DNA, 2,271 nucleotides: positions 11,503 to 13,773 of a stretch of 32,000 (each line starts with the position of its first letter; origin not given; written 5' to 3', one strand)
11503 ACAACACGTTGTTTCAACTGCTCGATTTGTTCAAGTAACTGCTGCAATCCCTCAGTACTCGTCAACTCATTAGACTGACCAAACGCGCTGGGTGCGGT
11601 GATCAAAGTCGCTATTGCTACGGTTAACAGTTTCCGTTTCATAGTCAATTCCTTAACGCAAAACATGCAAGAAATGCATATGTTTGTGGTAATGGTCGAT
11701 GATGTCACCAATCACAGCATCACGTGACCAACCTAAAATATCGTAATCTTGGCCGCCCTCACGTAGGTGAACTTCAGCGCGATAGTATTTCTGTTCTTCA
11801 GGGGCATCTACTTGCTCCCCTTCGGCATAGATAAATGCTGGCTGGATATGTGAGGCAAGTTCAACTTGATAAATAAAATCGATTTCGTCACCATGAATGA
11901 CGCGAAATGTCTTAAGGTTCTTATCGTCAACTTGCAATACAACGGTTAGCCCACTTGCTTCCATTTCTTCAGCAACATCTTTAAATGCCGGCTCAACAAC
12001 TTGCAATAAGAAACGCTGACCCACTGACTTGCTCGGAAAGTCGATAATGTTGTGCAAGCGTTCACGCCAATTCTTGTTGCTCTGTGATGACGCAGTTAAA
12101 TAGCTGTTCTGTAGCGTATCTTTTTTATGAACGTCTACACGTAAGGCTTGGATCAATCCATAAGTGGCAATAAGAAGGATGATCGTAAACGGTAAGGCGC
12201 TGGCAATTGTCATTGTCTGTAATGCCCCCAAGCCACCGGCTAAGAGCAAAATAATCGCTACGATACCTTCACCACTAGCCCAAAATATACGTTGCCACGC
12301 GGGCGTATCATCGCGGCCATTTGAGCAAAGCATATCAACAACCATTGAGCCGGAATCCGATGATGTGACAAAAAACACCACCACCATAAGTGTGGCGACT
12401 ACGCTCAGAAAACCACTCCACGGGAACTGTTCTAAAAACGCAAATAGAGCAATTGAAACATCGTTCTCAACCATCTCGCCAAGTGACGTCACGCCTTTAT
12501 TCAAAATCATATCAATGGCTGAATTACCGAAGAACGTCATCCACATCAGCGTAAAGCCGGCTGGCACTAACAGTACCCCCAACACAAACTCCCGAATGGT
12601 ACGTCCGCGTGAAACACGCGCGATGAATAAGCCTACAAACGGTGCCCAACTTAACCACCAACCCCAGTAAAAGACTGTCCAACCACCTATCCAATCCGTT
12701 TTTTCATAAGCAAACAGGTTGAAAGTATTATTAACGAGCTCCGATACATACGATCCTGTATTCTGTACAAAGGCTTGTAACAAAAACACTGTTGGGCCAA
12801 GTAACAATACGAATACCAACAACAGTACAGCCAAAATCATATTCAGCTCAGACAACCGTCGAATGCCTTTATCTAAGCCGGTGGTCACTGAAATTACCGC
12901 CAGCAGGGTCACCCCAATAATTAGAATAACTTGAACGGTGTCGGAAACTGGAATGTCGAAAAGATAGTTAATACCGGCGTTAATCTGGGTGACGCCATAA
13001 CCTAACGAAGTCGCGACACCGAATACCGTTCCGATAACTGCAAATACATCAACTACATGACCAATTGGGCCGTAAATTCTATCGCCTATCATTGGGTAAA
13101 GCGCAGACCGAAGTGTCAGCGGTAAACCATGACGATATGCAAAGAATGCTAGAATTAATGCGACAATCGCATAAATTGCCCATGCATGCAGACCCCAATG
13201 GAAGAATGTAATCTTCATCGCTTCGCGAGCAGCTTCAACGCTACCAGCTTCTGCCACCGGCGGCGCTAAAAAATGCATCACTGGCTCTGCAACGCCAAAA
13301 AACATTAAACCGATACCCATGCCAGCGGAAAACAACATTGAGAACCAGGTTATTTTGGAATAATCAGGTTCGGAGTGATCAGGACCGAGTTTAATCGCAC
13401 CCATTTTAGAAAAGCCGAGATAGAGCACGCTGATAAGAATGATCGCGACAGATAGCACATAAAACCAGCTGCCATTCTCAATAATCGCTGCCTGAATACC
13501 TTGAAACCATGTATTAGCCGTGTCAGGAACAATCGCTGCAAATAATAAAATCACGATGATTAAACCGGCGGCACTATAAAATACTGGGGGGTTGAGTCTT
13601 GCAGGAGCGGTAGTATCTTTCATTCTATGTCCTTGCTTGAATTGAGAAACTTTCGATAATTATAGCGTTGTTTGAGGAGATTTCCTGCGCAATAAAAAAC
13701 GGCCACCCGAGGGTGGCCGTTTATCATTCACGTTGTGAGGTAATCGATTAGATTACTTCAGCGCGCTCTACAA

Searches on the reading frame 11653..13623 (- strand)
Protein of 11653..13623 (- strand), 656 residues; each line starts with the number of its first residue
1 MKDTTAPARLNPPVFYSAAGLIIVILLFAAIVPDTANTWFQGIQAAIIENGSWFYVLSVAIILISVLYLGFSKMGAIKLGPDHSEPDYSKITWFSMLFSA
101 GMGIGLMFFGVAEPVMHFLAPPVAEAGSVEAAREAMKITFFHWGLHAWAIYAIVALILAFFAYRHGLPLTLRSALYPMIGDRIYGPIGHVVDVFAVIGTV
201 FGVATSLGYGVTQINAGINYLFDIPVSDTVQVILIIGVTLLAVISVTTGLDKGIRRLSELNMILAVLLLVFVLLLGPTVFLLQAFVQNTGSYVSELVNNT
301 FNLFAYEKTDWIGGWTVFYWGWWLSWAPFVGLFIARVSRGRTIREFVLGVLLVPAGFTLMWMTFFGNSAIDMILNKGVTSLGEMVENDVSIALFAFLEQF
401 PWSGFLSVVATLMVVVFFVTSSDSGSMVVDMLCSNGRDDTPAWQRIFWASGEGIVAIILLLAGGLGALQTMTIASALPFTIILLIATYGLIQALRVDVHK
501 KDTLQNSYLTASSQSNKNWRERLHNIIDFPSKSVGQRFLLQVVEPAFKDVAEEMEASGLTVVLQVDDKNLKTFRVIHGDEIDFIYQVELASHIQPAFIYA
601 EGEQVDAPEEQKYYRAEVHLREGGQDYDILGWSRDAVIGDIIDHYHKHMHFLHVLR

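Call 22: search_protein_families(library=pfam, proteins=[window:11653-13623:-], max_evalue=0.00001)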
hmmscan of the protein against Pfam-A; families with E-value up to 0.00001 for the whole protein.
window:11653-13623:- (656 aa): 1 family
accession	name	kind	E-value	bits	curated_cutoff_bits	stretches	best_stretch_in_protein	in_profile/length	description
PF02028.23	BCCT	-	7.5e-199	661.6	27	1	14-495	1-483/485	BCCT, betaine/carnitine/choline family transporter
